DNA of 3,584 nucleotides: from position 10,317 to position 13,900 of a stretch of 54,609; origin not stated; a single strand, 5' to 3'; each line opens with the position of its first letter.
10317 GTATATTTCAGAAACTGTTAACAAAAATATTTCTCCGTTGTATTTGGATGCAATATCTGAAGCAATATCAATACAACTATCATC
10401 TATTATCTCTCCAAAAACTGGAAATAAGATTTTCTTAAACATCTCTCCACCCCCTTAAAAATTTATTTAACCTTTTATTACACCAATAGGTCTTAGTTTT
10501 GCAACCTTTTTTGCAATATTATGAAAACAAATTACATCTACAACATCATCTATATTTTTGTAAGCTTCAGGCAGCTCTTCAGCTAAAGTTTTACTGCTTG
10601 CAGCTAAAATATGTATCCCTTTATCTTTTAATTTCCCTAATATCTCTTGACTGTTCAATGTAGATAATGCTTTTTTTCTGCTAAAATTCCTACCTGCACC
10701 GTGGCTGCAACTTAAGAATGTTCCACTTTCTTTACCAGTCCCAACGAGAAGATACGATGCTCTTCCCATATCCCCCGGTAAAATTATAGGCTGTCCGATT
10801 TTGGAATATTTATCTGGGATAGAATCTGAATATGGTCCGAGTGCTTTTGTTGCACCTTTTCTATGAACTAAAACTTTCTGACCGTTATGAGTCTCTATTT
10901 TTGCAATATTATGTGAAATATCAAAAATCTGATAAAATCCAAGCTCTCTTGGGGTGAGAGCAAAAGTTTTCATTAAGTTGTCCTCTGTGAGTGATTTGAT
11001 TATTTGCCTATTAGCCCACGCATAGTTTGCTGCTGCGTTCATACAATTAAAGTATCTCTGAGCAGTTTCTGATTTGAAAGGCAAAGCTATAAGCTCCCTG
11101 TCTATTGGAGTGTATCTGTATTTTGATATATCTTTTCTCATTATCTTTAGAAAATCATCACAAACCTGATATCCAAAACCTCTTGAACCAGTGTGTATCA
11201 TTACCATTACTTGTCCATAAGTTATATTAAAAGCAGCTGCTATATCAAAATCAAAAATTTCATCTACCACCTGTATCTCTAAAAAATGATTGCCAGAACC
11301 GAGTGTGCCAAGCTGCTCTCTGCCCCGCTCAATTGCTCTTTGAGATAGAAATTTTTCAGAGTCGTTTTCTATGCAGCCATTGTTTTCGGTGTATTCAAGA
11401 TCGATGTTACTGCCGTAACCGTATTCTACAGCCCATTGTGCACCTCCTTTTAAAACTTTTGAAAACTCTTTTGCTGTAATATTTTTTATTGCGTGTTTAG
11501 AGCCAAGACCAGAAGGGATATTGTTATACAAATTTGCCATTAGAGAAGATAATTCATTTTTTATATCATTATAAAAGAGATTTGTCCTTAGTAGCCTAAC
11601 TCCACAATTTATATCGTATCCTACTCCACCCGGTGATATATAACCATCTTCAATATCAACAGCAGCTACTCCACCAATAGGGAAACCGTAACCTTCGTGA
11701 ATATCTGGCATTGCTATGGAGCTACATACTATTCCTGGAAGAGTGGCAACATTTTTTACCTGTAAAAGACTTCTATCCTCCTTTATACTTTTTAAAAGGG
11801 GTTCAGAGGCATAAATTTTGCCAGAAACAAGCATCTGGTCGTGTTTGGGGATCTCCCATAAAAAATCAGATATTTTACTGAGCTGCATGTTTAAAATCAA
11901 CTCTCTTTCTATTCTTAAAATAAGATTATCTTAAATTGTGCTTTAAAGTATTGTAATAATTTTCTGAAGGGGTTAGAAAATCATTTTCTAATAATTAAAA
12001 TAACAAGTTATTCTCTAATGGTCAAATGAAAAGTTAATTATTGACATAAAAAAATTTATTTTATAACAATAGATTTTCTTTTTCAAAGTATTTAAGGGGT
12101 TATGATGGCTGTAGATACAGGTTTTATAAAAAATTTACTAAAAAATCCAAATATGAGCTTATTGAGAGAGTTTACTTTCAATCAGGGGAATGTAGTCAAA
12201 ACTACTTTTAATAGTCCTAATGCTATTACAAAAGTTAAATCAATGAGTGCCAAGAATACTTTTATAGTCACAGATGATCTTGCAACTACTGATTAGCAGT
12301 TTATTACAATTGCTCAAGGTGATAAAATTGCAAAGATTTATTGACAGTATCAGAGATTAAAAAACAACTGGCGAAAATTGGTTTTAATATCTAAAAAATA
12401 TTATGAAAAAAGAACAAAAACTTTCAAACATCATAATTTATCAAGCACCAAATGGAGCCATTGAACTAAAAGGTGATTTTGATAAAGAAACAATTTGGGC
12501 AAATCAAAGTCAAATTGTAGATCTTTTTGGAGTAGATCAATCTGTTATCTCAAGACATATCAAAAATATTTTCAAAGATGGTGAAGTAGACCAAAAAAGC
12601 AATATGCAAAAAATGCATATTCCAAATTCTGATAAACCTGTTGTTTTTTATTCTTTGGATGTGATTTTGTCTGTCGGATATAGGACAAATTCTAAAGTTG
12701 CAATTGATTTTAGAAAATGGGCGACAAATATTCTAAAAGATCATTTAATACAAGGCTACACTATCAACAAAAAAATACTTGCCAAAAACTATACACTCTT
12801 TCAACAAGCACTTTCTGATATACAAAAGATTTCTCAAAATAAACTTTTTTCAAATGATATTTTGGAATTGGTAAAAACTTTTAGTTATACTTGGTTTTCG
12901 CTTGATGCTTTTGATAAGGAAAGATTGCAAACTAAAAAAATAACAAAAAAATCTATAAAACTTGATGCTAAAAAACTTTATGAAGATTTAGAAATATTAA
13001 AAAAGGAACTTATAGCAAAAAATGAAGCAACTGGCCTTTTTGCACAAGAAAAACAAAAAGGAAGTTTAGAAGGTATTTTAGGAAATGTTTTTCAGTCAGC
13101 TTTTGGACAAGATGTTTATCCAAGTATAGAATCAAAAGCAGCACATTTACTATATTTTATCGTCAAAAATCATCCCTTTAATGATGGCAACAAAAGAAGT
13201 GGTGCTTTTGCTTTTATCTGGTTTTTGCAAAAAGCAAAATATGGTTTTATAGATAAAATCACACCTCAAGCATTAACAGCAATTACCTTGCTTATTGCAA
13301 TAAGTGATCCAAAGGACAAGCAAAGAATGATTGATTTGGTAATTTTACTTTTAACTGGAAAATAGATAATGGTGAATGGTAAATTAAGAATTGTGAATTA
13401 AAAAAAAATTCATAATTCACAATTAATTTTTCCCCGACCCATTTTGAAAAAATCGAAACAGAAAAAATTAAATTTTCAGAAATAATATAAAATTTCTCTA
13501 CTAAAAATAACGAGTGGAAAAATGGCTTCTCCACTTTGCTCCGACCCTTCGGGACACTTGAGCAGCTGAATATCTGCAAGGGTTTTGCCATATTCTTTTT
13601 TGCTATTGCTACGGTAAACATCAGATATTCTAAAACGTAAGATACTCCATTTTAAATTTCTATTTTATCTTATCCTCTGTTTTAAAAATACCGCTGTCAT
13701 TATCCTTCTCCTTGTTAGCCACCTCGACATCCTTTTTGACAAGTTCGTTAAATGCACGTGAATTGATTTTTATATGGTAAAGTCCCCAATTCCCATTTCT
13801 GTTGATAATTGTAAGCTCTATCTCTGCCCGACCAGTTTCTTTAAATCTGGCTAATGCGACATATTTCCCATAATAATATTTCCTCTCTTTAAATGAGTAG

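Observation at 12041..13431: Accessory island with a RhuM-Doc/Fic fusion protein and an upstream small ORF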

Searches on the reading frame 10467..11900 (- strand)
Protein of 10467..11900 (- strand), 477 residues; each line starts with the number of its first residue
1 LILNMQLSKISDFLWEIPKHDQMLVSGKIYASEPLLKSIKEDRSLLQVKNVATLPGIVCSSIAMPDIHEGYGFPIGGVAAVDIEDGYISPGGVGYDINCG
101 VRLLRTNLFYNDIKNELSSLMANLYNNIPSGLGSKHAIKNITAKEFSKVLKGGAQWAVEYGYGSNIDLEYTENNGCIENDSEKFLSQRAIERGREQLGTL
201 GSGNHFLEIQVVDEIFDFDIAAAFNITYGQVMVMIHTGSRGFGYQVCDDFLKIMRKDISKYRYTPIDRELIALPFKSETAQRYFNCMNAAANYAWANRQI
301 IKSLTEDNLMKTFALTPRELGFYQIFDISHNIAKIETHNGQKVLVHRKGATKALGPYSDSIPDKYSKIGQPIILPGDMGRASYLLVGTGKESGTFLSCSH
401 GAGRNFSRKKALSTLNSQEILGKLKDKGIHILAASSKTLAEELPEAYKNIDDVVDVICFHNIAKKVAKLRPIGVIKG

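Call 18: find_related_loci(query=window:10467-11900:-, collection=genome_contigs, flank=8000)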
Query window:10467-11900:- (477 aa) in genome_contigs; peptide patterns used: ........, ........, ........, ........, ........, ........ (x = any residue, [..] = any of these).
90 stretches matched a pattern; 17 encode a relative of the query (tblastn E <= 1e-3); 17 distinct loci.
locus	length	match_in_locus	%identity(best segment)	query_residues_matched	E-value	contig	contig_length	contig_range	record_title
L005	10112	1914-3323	57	5-477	3e-175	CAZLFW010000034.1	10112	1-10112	MAG TPA_asm: uncultured bacterium isolate binchicken_co381_84 genome assembly, contig: k141_556756, whole genome shotgun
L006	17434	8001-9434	52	4-477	1e-162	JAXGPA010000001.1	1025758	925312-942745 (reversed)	MAG: Syntrophales bacterium isolate AnMBR.bin292 bin292_1, whole genome shotgun sequence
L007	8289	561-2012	47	1-472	2e-145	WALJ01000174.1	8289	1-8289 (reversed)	MAG: Thermoplasmata archaeon isolate S014_43_esom k151_63843, whole genome shotgun sequence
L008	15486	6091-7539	46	1-477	2e-144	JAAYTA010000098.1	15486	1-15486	MAG: Methanobacteriota archaeon isolate AS23ysBPME_60 219622_AS23, whole genome shotgun sequence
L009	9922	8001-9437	47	7-477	2e-136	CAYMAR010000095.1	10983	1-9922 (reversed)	MAG TPA_asm: uncultured Desulfobacteraceae bacterium isolate binchicken_co236_48 genome assembly, contig: NODE_1706_leng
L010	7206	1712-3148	47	7-477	2e-134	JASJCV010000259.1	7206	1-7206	MAG: Desulfobacterales bacterium isolate MO_167.B4 MO_167.c_10139, whole genome shotgun sequence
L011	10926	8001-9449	46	1-477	2e-133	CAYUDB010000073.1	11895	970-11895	MAG TPA_asm: uncultured bacterium isolate SRP220891_co1_1 genome assembly, contig: NODE_10332_length_11895_cov_6.503463,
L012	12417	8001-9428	47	6-477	5e-133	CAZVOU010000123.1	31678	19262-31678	MAG TPA_asm: uncultured Syntrophaceae bacterium isolate binchicken_co229_43 genome assembly, contig: k141_970845, whole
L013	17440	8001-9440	43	5-477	1e-128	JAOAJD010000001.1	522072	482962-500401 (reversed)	MAG: Candidatus Iainarchaeum archaeon isolate SKW153 NODE_1_length_522072_cov_13.571285, whole genome shotgun sequence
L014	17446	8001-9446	43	1-477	2e-125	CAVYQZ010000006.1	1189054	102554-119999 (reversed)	MAG: Candidatus Aminicenantes bacterium isolate MFD04716.bin.2.288 genome assembly, contig: contig_21162, whole genome s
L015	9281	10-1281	44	61-477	5e-113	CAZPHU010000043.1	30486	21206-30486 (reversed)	MAG TPA_asm: uncultured Fibrobacterota bacterium isolate SRP252850_co1_331 genome assembly, contig: NODE_2518_length_304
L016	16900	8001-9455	46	1-477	5e-130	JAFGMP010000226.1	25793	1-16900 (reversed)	MAG: Candidatus Latescibacterota bacterium isolate Zod_Metabat.481 k87_4221118, whole genome shotgun sequence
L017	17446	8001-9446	47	2-477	5e-145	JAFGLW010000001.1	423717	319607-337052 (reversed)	MAG: candidate division CSSED10-310 bacterium isolate Zod_Metabat.419 k87_96001, whole genome shotgun sequence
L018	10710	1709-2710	27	41-472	8e-28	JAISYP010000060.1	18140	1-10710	MAG: Deltaproteobacteria bacterium isolate Nc350_bin39 k119_4004651, whole genome shotgun sequence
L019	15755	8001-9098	31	41-455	7e-45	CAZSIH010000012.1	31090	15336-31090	MAG TPA_asm: uncultured bacterium isolate SRP092902_co1_51 genome assembly, contig: NODE_1770_length_31090_cov_9.560851,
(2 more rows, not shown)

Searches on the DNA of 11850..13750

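Call 15: search_rna_families(source=window, start=11850, end=13750, threshold=evalue, max_evalue=5)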
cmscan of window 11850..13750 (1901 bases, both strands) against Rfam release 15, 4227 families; matches with E-value up to 5: 8.
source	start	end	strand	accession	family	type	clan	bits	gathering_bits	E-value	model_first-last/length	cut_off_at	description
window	13134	13215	-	RF00439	SNORD87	Gene; snRNA; snoRNA; CD-box;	-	22.4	50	0.26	1-85/85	no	Small nucleolar RNA SNORD87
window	13046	13102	+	RF00348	snoR9_plant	Gene; snRNA; snoRNA; CD-box;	-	22.3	43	1.4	1-129/129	no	Small nucleolar RNA snoR9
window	11972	12026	+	RF02362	Yfr10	Gene; sRNA;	-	22.1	43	2.6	1-78/78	no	Cyanobacterial functional RNA 10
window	13615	13698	-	RF03464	mir-465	Gene; miRNA;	CL00136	22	65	0.21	1-79/79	no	mir-465 microRNA precursor family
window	13390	13423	-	RF01363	CRISPR-DR50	Gene; CRISPR;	-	20.9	47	4.8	1-46/46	no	CRISPR RNA direct repeat element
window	12469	12527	+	RF00323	snoR79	Gene; snRNA; snoRNA; CD-box;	-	19.6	80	0.88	1-65/65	no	Small nucleolar RNA R79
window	13389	13424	-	RF03141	S4-Flavobacteria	Cis-reg; leader;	CL00119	19.4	35.2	3.2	1-33/33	no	S4-Flavobacteria ribosomal protein leader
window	13547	13590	+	RF00517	serC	Cis-reg; leader;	-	15.3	35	2.7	1-52/52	no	serC leader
